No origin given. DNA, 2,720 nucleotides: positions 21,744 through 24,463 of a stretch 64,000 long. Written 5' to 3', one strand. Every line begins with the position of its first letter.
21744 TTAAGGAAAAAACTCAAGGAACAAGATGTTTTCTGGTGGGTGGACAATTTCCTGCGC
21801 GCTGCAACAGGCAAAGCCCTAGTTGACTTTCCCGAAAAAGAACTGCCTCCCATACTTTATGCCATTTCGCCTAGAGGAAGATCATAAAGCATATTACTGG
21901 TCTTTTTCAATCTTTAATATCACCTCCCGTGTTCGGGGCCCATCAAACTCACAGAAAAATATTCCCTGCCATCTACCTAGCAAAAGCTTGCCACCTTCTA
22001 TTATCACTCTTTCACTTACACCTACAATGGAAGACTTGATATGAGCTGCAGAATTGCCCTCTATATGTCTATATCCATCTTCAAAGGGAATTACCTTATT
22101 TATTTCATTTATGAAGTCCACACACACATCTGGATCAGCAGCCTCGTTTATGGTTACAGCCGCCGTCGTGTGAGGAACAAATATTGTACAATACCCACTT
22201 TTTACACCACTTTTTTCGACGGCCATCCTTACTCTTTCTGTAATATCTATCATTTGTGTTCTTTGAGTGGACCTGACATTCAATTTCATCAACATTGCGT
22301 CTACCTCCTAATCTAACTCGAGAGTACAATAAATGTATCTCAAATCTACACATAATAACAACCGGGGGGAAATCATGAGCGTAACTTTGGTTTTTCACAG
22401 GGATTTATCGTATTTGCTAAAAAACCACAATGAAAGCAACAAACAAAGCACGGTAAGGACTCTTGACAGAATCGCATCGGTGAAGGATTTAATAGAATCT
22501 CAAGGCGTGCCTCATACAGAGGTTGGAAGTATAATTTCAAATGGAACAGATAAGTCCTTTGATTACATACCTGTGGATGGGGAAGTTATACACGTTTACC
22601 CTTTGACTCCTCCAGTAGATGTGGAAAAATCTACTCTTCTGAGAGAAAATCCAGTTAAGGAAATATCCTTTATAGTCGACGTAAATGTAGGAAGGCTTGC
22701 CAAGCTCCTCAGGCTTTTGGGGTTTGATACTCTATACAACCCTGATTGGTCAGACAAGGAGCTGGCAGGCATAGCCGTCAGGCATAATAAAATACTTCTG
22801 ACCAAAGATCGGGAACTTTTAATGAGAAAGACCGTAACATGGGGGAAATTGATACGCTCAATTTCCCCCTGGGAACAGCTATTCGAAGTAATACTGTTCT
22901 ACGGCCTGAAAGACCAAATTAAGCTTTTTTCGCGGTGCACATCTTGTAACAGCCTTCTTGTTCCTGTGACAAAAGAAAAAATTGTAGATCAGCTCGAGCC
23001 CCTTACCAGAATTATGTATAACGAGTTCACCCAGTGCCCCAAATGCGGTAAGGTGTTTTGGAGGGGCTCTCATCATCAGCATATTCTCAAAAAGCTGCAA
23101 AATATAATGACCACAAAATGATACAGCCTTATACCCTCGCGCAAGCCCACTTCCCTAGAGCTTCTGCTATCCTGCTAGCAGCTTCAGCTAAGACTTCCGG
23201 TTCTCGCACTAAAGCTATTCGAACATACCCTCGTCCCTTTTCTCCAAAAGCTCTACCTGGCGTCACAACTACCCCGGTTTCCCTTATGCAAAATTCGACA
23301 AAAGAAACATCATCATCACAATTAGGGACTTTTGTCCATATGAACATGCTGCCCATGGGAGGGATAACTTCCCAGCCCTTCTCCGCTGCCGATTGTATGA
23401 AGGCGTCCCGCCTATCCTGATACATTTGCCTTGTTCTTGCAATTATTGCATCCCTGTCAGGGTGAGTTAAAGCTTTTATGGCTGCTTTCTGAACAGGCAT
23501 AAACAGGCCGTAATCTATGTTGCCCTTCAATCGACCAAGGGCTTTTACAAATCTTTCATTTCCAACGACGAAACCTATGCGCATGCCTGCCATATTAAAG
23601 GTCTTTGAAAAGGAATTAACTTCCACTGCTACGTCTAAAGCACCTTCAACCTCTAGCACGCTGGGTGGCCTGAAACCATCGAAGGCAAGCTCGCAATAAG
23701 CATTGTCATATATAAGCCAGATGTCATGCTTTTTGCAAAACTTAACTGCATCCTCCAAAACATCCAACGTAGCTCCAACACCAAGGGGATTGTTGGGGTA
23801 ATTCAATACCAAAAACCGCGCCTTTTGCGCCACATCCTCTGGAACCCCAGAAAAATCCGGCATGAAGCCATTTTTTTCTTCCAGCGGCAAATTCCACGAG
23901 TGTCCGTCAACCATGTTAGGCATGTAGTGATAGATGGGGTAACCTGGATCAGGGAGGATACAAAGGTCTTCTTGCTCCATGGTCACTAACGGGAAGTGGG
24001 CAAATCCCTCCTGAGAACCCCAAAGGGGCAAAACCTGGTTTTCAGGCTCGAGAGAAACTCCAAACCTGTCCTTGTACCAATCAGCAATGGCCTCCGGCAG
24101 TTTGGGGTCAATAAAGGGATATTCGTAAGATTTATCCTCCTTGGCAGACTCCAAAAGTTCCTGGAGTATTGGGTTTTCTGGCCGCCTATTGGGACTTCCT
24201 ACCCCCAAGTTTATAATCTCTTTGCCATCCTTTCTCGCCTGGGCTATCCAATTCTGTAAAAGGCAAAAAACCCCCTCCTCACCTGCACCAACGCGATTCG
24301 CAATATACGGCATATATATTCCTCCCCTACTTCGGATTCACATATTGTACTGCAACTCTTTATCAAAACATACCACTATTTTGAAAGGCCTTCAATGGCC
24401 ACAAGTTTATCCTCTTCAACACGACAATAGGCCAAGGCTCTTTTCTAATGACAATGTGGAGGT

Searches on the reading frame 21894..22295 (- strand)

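Call 9: search_protein_families(library=pfam, proteins=[window:21894-22295:-])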
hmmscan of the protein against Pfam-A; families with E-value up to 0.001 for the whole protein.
window:21894-22295:- (133 aa): 1 family
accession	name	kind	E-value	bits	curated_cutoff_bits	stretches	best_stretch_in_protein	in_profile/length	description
PF01894.22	UPF0047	-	5.4e-43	146.3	27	1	17-129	1-117/117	Uncharacterised protein family UPF0047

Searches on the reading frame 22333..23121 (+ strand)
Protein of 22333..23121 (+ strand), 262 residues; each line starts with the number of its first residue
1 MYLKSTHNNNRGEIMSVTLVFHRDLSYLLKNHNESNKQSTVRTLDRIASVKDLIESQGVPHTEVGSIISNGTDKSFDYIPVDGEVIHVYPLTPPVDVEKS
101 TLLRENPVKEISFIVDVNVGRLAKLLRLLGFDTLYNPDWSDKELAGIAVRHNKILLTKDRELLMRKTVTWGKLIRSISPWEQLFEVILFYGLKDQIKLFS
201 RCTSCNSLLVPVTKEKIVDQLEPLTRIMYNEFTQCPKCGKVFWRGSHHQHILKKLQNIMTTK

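Call 9: search_protein_families(library=pfam, proteins=[window:22333-23121:+])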
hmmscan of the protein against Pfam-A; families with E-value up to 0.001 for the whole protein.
window:22333-23121:+ (262 aa): 2 families
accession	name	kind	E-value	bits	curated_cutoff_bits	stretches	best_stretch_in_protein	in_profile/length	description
PF01927.22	Mut7-C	-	2e-42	145.2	23.3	1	113-254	3-145/146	Mut7-C RNAse domain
PF14451.12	Ub-Mut7C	-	7.7e-19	67.8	23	1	16-93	3-78/81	Mut7-C ubiquitin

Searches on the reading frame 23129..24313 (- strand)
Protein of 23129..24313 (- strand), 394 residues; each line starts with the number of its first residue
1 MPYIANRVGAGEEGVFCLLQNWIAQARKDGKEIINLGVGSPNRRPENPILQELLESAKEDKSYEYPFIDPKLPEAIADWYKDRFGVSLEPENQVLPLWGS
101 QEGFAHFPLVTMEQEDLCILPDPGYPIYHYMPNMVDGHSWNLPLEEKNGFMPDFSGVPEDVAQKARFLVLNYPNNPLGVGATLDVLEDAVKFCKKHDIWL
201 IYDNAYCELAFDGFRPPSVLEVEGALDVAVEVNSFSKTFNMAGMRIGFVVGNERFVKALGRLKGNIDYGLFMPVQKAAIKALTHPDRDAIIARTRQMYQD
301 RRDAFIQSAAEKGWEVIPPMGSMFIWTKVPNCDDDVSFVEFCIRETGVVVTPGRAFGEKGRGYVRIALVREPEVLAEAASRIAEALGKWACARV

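Call 9: search_protein_families(library=pfam, proteins=[window:23129-24313:-])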
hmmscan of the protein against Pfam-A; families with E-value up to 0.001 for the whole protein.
window:23129-24313:- (394 aa): 1 family
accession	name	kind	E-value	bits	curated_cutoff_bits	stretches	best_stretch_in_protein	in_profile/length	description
PF00155.27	Aminotran_1_2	-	1.2e-53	183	19.7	1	32-382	2-361/361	Aminotransferase class I and II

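Call 55: search_protein_families(library=ncbifam, proteins=[window:23129-24313:-])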
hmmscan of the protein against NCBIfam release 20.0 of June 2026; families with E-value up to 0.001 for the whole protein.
window:23129-24313:- (394 aa): 69 families (the best 25 are shown)
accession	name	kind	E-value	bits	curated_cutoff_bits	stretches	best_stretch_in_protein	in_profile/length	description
NF006756.0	PRK09276.1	subfamily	2.1e-121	405.5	507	1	12-384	12-384/387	LL-diaminopimelate aminotransferase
TIGR03540.1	DapC_direct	equivalog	8.5e-121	403.5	593.25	1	12-384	10-382/383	LL-diaminopimelate aminotransferase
NF005815.0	PRK07681.1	equivalog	2.7e-120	402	545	1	5-384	6-384/399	LL-diaminopimelate aminotransferase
NF004611.0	PRK05942.1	equivalog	3e-104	349.1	628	1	5-385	9-389/394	aspartate aminotransferase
NF005613.0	PRK07366.1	equivalog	6.4e-104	348.1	486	1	4-386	3-388/391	LL-diaminopimelate aminotransferase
NF005977.0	PRK08068.1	subfamily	1.2e-101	340.7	494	1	15-384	16-385/391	transaminase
NF006604.0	PRK09148.1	equivalog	9.3e-97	324.5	648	1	19-384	19-387/406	LL-diaminopimelate aminotransferase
NF006387.0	PRK08636.1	equivalog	4e-89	299.4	675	1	15-386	17-398/403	LL-diaminopimelate aminotransferase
NF006033.0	PRK08175.1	equivalog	5.7e-89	298.9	647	1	15-380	20-388/407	alanine transaminase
NF004937.0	PRK06290.1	equivalog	8.8e-78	261.8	585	1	24-335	37-346/410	LL-diaminopimelate aminotransferase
NF041364.1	GntC_guanitoxin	equivalog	2.6e-71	240.4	415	1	34-383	1-354/356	guanitoxin biosynthesis PLP-dependent (S)-gamma-hydroxy-L-arginine cyclodehydratase GntC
TIGR03537.1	DapC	equivalog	1.8e-63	214.6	453.6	1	33-380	2-345/350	succinyldiaminopimelate transaminase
NF006229.0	PRK08361.1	equivalog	3.1e-51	174.6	624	1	25-388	28-390/391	aspartate aminotransferase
NF004770.0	PRK06108.1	subfamily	2e-50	171.7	422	1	70-388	76-394/396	pyridoxal phosphate-dependent aminotransferase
TIGR03538.1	DapC_gpp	equivalog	2.3e-48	165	474.6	1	28-384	26-393/395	succinyldiaminopimelate transaminase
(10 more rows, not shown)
